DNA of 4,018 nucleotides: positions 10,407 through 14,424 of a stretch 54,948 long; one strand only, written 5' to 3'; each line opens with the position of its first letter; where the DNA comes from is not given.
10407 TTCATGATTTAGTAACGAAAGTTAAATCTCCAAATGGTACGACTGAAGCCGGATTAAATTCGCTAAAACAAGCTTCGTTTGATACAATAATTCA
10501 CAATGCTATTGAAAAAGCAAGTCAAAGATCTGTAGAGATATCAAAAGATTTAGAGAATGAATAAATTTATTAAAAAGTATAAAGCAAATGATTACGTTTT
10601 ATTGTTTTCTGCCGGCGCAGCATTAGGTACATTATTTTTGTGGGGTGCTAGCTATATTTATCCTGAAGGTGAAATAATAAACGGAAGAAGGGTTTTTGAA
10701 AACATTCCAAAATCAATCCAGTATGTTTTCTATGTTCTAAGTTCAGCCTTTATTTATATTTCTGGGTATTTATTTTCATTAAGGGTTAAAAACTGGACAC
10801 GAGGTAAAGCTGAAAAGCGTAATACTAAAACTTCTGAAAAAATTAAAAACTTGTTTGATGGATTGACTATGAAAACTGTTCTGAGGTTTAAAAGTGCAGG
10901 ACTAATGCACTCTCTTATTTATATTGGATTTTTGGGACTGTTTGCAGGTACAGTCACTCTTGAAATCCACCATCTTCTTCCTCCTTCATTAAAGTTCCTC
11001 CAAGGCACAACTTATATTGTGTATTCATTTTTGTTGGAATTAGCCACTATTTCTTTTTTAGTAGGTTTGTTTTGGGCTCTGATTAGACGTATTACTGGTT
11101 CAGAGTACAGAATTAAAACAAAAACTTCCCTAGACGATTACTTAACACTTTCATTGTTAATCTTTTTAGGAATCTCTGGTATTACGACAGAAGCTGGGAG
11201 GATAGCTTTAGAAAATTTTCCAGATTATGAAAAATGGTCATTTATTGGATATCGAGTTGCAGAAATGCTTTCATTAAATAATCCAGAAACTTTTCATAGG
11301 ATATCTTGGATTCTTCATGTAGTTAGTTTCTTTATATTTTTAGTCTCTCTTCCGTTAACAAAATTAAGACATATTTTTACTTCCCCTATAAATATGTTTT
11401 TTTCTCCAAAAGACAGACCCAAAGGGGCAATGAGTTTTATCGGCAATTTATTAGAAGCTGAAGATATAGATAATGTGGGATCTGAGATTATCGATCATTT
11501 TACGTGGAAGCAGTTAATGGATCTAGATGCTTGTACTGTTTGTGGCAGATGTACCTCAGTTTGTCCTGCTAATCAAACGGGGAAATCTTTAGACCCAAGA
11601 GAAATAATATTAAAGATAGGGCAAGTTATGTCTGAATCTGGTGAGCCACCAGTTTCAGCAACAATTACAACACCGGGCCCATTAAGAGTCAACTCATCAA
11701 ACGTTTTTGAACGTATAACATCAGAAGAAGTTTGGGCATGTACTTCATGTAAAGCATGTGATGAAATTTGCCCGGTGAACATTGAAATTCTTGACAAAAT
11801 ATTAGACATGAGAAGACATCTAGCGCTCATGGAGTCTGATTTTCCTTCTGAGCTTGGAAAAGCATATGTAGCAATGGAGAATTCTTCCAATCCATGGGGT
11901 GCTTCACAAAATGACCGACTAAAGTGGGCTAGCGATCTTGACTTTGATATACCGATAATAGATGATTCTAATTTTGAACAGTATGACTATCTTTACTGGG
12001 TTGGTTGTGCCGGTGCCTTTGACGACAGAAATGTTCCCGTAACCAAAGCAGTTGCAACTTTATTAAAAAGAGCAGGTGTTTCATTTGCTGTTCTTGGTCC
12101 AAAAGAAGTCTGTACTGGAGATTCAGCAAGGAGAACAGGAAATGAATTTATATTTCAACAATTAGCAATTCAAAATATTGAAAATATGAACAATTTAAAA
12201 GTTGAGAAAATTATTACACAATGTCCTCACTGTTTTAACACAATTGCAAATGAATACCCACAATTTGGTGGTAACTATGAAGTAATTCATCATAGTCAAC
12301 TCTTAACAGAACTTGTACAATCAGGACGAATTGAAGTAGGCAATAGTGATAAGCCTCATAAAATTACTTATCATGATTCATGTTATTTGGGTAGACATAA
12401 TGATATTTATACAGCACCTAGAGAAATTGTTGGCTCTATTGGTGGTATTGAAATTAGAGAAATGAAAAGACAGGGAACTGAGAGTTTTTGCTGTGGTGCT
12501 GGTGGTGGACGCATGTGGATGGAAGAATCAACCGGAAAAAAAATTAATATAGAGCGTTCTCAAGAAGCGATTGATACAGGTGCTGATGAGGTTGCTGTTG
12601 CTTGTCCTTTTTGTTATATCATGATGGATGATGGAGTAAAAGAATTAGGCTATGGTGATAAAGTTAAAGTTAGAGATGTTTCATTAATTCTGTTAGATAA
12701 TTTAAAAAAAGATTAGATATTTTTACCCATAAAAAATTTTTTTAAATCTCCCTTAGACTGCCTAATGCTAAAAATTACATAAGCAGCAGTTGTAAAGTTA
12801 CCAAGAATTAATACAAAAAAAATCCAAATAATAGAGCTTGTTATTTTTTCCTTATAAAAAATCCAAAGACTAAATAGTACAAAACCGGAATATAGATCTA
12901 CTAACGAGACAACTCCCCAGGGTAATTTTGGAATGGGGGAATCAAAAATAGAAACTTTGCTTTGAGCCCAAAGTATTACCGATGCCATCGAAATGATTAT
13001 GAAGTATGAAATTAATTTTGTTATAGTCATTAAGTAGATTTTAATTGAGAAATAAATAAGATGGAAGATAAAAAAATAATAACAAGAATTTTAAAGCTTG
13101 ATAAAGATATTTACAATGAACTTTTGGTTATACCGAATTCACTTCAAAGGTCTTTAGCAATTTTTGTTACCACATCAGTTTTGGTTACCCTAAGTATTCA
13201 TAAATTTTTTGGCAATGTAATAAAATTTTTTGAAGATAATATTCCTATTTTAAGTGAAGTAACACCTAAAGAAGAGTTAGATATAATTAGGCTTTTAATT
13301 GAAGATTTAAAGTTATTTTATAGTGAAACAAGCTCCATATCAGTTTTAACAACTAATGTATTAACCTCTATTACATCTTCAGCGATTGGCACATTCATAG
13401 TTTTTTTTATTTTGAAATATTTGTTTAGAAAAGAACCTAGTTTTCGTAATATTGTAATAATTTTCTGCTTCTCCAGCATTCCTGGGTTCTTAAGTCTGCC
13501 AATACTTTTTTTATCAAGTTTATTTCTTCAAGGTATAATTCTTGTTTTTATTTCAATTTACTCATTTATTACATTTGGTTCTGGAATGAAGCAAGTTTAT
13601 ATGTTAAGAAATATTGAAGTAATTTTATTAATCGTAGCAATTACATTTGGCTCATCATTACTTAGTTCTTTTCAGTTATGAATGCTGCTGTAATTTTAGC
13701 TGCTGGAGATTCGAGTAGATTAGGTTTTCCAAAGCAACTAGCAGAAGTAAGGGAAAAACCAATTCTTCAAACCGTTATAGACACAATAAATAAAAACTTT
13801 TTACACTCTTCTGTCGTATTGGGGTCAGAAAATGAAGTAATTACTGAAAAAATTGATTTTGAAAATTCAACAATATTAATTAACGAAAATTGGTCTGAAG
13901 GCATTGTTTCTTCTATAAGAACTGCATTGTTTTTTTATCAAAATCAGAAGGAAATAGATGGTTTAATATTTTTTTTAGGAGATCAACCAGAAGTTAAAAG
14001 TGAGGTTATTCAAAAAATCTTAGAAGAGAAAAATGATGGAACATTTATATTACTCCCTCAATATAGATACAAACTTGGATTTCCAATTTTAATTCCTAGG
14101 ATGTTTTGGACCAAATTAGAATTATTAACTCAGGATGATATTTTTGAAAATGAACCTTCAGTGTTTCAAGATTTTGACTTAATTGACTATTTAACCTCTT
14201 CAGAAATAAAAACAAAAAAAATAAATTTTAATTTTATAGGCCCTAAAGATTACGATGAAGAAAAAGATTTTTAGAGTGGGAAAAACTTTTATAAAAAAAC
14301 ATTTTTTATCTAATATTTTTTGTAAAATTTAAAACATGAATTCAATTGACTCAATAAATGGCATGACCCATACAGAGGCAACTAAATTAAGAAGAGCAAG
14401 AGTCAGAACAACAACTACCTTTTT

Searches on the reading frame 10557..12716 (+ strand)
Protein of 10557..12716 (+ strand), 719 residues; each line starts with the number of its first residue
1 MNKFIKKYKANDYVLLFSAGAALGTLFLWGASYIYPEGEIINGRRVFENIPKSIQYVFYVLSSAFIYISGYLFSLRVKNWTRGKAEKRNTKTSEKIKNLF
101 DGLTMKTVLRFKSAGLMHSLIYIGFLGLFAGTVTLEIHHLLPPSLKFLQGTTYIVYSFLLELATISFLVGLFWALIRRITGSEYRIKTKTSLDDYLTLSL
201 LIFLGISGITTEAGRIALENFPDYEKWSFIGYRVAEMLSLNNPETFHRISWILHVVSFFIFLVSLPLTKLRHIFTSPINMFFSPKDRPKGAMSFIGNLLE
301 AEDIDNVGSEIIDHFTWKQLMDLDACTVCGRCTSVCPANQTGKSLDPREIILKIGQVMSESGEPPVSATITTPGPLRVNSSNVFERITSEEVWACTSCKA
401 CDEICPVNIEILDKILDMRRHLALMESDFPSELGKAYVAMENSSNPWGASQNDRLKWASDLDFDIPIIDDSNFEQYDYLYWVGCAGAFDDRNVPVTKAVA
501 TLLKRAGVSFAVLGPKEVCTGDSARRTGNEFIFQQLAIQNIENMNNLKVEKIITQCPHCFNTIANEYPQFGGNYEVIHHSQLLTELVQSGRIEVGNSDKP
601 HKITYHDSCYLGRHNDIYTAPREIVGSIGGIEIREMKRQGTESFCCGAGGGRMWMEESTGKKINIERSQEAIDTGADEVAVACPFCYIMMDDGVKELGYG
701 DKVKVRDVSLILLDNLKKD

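Call 15: search_protein_families(library=pfam, proteins=[window:10557-12716:+])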
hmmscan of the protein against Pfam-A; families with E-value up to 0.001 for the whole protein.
window:10557-12716:+ (719 aa): 12 families
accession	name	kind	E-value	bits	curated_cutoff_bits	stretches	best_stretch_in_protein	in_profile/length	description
PF02754.22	CCG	-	2.2e-35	121.1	20.6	2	603-691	1-85/85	Cysteine-rich domain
PF13183.11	Fer4_8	-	1.5e-08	35.5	27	1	323-409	2-68/68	4Fe-4S dicluster domain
PF13187.11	Fer4_9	-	1.8e-08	34.7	27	1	325-408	1-50/52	4Fe-4S dicluster domain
PF02665.19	Nitrate_red_gam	-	1.8e-07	31.5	22.9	1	159-283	90-209/217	Nitrate reductase gamma subunit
PF12838.12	Fer4_7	-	3.6e-07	31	27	0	321-339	33-51/52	4Fe-4S dicluster domain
PF13237.11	Fer4_10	-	1.4e-06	28.5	25.5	1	321-406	4-53/53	4Fe-4S dicluster domain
PF12797.12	Fer4_2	-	2.8e-06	27.4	24.5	1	317-338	1-22/22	4Fe-4S binding domain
PF00037.32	Fer4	-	1.4e-05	25.1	21.1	0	322-339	4-21/24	4Fe-4S binding domain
PF25160.1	LdpA_Fe-S-bd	-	0.0002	21.5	27.6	0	324-340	26-42/49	LdpA Fe-S cluster-binding domain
PF12837.12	Fer4_6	-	0.00038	20.7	25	1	321-339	4-22/24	4Fe-4S binding domain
PF13534.11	Fer4_17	-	0.00051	21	22.2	1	325-409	1-60/61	4Fe-4S dicluster domain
PF14697.11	Fer4_21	-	0.00092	19.7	35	0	322-338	37-53/59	4Fe-4S dicluster domain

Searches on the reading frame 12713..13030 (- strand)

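Call 15: search_protein_families(library=pfam, proteins=[window:12713-13030:-])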
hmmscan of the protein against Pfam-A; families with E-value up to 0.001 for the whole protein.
window:12713-13030:- (105 aa): 1 family
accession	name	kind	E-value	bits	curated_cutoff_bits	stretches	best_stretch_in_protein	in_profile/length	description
PF07343.16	DUF1475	-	1.3e-05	25.6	22.3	1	37-89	43-96/236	Protein of unknown function (DUF1475)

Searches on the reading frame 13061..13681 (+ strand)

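Call 15: search_protein_families(library=pfam, proteins=[window:13061-13681:+])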
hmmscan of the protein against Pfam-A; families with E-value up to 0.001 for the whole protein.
window:13061-13681:+ (206 aa): 1 family
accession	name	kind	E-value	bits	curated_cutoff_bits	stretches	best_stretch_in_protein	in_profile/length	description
PF04893.22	Yip1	-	4.1e-09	37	28.6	1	32-196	25-163/173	Yip1 domain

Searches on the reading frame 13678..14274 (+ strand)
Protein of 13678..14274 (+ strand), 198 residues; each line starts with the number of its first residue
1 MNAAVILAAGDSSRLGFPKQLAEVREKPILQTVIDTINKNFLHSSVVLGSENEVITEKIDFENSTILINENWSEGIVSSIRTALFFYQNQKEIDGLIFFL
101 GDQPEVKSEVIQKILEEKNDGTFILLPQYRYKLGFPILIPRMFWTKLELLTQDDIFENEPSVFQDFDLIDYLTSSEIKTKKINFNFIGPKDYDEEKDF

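Call 15: search_protein_families(library=pfam, proteins=[window:13678-14274:+])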
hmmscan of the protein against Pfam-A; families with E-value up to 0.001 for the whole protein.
window:13678-14274:+ (198 aa): 2 families
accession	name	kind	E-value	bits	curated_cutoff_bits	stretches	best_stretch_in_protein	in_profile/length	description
PF12804.13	NTP_transf_3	-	6.9e-23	82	27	1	4-153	1-147/160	MobA-like NTP transferase domain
PF02348.25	CTP_transf_3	-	0.00089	19.6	22.6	0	3-120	1-116/217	Cytidylyltransferase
